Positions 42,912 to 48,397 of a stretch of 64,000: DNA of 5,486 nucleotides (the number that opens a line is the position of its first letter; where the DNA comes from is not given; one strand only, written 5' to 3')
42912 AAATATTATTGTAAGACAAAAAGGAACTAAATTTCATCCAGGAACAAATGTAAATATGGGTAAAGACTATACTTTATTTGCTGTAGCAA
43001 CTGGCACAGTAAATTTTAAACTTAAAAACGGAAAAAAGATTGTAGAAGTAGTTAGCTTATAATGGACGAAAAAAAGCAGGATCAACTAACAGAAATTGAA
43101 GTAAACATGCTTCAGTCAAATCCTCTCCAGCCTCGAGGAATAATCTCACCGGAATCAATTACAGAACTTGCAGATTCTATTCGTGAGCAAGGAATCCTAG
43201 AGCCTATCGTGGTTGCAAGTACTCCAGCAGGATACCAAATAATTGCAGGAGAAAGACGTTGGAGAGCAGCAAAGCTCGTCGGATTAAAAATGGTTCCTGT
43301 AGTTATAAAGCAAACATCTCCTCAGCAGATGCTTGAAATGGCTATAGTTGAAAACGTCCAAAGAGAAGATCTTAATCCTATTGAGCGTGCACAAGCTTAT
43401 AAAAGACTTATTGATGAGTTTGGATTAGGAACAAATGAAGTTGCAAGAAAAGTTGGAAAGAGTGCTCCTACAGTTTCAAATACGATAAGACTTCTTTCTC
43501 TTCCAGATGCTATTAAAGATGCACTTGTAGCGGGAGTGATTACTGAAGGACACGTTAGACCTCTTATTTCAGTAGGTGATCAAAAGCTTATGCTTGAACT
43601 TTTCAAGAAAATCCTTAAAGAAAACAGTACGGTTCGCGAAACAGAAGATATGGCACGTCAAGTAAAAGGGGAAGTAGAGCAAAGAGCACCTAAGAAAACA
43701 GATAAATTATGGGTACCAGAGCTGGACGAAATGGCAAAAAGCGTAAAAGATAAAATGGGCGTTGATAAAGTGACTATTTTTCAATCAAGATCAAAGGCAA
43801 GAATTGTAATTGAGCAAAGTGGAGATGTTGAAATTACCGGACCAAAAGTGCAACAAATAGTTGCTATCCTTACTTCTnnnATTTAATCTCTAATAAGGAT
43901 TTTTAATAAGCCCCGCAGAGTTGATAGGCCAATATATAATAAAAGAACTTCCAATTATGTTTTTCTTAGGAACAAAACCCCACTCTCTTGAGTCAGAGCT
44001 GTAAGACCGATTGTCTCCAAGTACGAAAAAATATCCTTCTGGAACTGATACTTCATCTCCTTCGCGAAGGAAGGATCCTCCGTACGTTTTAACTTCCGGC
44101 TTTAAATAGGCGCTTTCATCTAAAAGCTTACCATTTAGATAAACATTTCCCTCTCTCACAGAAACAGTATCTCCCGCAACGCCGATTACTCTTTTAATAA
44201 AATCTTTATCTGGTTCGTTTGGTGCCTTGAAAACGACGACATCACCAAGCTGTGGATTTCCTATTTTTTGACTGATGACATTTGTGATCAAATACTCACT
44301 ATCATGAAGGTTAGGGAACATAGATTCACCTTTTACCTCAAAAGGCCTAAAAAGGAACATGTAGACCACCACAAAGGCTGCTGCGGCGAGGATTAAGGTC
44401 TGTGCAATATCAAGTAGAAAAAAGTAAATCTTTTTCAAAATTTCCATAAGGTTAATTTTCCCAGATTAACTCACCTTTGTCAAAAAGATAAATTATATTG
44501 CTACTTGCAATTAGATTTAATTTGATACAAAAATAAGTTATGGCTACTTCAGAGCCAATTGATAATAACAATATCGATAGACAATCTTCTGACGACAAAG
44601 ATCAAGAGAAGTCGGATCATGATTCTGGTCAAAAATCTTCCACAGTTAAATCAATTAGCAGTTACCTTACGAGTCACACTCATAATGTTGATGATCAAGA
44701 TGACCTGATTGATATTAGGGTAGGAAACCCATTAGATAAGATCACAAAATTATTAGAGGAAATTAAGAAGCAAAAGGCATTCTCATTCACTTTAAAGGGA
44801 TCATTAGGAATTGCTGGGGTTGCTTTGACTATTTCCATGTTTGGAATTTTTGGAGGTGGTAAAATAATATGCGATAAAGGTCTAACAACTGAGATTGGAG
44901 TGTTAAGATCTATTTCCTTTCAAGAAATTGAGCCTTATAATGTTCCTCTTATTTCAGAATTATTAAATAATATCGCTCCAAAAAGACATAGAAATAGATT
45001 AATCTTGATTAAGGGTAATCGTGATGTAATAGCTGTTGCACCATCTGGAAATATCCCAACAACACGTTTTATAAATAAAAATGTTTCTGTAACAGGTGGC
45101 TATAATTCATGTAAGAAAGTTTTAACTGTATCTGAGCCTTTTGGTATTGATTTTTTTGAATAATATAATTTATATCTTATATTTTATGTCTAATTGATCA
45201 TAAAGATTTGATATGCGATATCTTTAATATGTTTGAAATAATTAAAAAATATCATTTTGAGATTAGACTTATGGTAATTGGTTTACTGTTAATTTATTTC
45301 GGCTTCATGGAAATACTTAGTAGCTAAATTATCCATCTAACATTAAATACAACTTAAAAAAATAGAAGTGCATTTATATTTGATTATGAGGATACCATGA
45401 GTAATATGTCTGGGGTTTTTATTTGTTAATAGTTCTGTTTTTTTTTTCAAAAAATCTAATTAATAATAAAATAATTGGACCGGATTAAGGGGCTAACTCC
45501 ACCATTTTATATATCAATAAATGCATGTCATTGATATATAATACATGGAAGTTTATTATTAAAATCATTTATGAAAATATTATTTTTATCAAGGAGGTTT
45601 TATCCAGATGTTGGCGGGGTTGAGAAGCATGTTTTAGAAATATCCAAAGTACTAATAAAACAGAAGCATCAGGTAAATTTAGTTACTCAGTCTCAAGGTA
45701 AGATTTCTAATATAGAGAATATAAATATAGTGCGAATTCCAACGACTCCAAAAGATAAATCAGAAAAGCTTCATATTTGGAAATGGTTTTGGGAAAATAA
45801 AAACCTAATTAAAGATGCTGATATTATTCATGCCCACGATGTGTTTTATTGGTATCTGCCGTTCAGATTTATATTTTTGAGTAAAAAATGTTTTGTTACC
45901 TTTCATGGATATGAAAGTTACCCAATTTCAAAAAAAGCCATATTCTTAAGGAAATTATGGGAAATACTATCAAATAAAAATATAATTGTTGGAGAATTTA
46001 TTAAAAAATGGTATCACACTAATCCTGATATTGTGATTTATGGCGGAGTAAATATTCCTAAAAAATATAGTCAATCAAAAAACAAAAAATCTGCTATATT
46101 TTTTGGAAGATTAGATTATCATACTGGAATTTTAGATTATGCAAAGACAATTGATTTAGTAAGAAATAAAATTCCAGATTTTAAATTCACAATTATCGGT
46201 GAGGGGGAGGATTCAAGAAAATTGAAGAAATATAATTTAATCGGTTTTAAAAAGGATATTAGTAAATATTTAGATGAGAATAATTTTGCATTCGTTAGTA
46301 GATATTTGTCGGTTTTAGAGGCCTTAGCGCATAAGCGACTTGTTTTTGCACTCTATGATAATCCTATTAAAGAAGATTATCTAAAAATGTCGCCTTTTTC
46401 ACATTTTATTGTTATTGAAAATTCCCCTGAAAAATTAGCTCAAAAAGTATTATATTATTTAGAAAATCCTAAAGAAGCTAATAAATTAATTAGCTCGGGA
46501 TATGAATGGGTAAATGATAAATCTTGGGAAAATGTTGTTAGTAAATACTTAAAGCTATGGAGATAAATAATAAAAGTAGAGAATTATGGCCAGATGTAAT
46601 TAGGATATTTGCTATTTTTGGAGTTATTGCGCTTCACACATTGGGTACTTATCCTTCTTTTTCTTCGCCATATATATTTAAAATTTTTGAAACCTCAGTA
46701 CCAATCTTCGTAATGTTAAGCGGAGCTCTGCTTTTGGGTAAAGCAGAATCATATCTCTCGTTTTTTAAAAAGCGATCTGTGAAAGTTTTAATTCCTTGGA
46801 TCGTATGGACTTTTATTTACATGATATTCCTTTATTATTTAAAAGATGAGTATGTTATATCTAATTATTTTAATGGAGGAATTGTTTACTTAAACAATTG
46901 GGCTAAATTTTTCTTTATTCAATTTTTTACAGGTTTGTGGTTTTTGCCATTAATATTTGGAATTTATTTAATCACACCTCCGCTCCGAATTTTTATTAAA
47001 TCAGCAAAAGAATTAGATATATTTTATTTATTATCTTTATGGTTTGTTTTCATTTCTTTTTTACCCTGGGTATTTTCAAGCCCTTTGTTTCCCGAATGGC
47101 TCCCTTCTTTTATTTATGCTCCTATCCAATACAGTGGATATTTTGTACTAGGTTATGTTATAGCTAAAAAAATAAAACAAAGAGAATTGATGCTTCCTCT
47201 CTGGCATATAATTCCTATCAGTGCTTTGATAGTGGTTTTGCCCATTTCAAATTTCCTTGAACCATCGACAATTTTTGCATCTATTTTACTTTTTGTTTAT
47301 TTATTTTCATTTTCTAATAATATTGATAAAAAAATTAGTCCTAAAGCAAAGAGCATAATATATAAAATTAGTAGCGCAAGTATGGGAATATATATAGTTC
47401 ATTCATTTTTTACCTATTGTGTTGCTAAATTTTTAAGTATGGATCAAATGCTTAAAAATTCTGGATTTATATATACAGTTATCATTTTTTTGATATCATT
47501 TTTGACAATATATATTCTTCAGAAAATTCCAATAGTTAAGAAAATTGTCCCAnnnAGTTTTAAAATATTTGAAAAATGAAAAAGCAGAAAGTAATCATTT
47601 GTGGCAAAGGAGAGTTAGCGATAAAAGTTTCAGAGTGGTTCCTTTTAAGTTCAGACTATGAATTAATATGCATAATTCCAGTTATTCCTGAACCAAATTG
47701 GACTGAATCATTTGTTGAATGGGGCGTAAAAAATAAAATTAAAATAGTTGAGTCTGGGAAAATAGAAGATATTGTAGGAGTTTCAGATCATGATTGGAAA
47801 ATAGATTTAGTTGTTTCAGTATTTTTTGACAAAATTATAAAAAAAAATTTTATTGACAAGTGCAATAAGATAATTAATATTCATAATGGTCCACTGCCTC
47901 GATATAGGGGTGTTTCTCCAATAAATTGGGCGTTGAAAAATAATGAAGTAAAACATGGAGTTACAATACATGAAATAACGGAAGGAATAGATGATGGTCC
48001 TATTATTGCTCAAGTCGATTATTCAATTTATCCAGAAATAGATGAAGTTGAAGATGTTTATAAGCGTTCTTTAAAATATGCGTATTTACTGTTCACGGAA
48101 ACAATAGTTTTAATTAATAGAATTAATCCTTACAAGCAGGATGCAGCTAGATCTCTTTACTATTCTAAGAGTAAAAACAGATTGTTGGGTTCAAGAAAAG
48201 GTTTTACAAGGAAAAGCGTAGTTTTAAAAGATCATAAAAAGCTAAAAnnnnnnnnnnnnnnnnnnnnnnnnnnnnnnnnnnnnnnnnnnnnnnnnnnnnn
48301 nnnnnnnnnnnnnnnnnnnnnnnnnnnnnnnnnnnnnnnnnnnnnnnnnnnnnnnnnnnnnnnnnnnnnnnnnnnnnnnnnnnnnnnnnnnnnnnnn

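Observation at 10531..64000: Hypothesis: an undecaprenyl-phosphate-sugar-dependent extracytoplasmic glycosylation system (three DPM1-like synthases, five or more GT-C transferases, a flippase)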

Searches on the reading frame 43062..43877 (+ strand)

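Call 5: search_protein_families(library=pfam, proteins=[window:43062-43877:+], max_evalue=0.01)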
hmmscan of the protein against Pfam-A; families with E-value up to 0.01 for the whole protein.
window:43062-43877:+ (272 aa): 4 families
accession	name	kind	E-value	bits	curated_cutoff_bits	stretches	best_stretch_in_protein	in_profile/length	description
PF17762.8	HTH_ParB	-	1.3e-33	115.6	22.6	1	102-202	1-101/102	ParB HTH domain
PF02195.25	ParB_N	-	1.1e-32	112.4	26.3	1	8-100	2-95/95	ParB N-terminal domain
PF13384.12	HTH_23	-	0.0054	17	24.6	0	107-143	5-39/50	Homeodomain-like domain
PF19045.5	Ligase_CoA_2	-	0.0055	17.2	23.7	0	90-160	13-82/162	Ligase-CoA domain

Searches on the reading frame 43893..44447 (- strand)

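Call 5: search_protein_families(library=pfam, proteins=[window:43893-44447:-], max_evalue=0.01)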
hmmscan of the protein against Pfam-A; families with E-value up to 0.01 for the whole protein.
window:43893-44447:- (185 aa): 1 family
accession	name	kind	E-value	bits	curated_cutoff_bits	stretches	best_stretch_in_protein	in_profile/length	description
PF10502.14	Peptidase_S26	-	8.7e-50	169.4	22.9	1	13-173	3-168/168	Signal peptidase, peptidase S26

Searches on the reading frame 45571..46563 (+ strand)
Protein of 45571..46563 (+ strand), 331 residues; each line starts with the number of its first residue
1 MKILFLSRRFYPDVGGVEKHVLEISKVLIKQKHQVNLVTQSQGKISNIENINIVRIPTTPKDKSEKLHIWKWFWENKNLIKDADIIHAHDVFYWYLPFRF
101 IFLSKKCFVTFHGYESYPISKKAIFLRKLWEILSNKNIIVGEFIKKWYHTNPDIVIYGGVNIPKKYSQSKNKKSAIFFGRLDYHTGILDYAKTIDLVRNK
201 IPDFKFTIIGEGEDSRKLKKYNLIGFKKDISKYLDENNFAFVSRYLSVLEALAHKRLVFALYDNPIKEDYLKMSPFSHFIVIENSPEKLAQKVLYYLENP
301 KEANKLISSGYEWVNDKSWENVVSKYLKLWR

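Call 5: search_protein_families(library=pfam, proteins=[window:45571-46563:+], max_evalue=0.01)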
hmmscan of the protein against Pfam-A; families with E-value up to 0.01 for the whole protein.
window:45571-46563:+ (331 aa): 5 families
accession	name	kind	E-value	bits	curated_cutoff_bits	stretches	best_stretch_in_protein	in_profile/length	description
PF13439.12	Glyco_transf_4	-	3.8e-16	60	28.5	1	14-161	1-167/170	Glycosyltransferase Family 4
PF00534.26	Glycos_transf_1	-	9.9e-11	41.9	26.4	1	162-313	5-172/172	Glycosyl transferases group 1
PF13692.12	Glyco_trans_1_4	-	1.1e-07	32.6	27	1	173-299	2-142/142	Glycosyl transferases group 1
PF13477.12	Glyco_trans_4_2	-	0.0006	20.4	23.4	1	18-97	10-90/139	Glycosyl transferase 4-like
PF13524.12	Glyco_trans_1_2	-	0.00065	20.1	25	1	248-316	67-132/144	Glycosyl transferase-like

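Call 55: search_protein_families(library=ncbifam, proteins=[window:45571-46563:+], max_evalue=0.001)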
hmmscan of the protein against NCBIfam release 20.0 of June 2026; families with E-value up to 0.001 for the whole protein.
window:45571-46563:+ (331 aa): 3 families
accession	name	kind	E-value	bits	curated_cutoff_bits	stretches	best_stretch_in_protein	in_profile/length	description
TIGR03087.1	stp1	hypoth_equivalog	1.2e-06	27.9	316.65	1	169-325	221-389/397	TIGR03087 family PEP-CTERM/XrtA system glycosyltransferase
TIGR02149.1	glgA_Coryne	subfamily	5.4e-06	25.8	302.4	0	1-95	1-93/391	glycogen synthase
TIGR04157.1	glyco_rSAM_CFB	subfamily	0.00029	19.9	400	1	161-222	216-277/406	TIGR04157 family glycosyltransferase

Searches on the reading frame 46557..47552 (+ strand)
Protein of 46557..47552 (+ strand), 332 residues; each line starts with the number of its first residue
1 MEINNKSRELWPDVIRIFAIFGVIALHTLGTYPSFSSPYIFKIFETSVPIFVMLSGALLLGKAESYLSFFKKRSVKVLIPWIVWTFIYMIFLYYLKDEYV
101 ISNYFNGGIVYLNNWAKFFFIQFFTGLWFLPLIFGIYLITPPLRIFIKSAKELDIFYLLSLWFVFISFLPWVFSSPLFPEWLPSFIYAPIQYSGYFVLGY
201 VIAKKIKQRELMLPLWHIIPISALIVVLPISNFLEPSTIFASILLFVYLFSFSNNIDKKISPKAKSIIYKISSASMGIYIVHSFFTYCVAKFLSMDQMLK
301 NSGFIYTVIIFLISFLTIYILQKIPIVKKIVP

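Call 5: search_protein_families(library=pfam, proteins=[window:46557-47552:+], max_evalue=0.01)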
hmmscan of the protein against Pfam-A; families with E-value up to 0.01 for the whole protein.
window:46557-47552:+ (332 aa): 1 family
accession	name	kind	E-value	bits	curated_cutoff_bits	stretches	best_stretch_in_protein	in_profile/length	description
PF01757.29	Acyl_transf_3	-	8.2e-35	120.8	31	1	10-321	2-324/326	Acyltransferase domain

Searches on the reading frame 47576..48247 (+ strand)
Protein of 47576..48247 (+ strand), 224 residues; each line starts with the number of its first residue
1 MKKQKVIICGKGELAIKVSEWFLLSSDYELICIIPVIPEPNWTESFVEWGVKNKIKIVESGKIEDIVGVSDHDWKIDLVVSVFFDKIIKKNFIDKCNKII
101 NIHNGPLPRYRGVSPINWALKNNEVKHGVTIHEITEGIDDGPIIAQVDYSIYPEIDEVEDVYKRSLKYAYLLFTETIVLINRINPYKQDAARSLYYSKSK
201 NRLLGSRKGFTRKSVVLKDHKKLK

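Call 5: search_protein_families(library=pfam, proteins=[window:47576-48247:+], max_evalue=0.01)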
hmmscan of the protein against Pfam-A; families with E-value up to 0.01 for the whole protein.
window:47576-48247:+ (224 aa): 1 family
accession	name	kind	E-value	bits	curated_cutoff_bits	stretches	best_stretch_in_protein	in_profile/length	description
PF00551.24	Formyl_trans_N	-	5.9e-24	85.2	26.1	1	74-173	78-177/181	Formyl transferase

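Call 54: search_protein_families(library=ncbifam, proteins=[window:47576-48247:+], max_evalue=0.00001)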
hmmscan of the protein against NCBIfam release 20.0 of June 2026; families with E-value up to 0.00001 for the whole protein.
window:47576-48247:+ (224 aa): 7 families
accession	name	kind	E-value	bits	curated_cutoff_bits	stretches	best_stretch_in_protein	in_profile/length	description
TIGR00460.1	fmt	equivalog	2.6e-21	76.1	201.5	1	58-161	75-165/315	methionyl-tRNA formyltransferase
NF005998.1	PRK08125.1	equivalog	5e-18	64.8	777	1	45-198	44-200/649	bifunctional UDP-4-amino-4-deoxy-L-arabinose formyltransferase/UDP-glucuronic acid oxidase ArnA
TIGR00639.1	PurN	equivalog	5e-17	62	150.1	1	74-180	78-184/192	phosphoribosylglycinamide formyltransferase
NF005414.0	PRK06988.1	equivalog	7.7e-17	61.2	316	1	42-174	43-176/311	formyltransferase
NF005755.0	PRK07579.1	equivalog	3.1e-12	46.9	238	1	52-180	47-167/245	dTDP-4-amino-4,6-dideoxyglucose formyltransferase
TIGR00655.1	PurU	equivalog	5.4e-11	42.6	285.95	1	72-148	159-234/280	formyltetrahydrofolate deformylase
NF004684.0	PRK06027.1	subfamily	2e-10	40.9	223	1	73-147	163-238/286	formyltetrahydrofolate deformylase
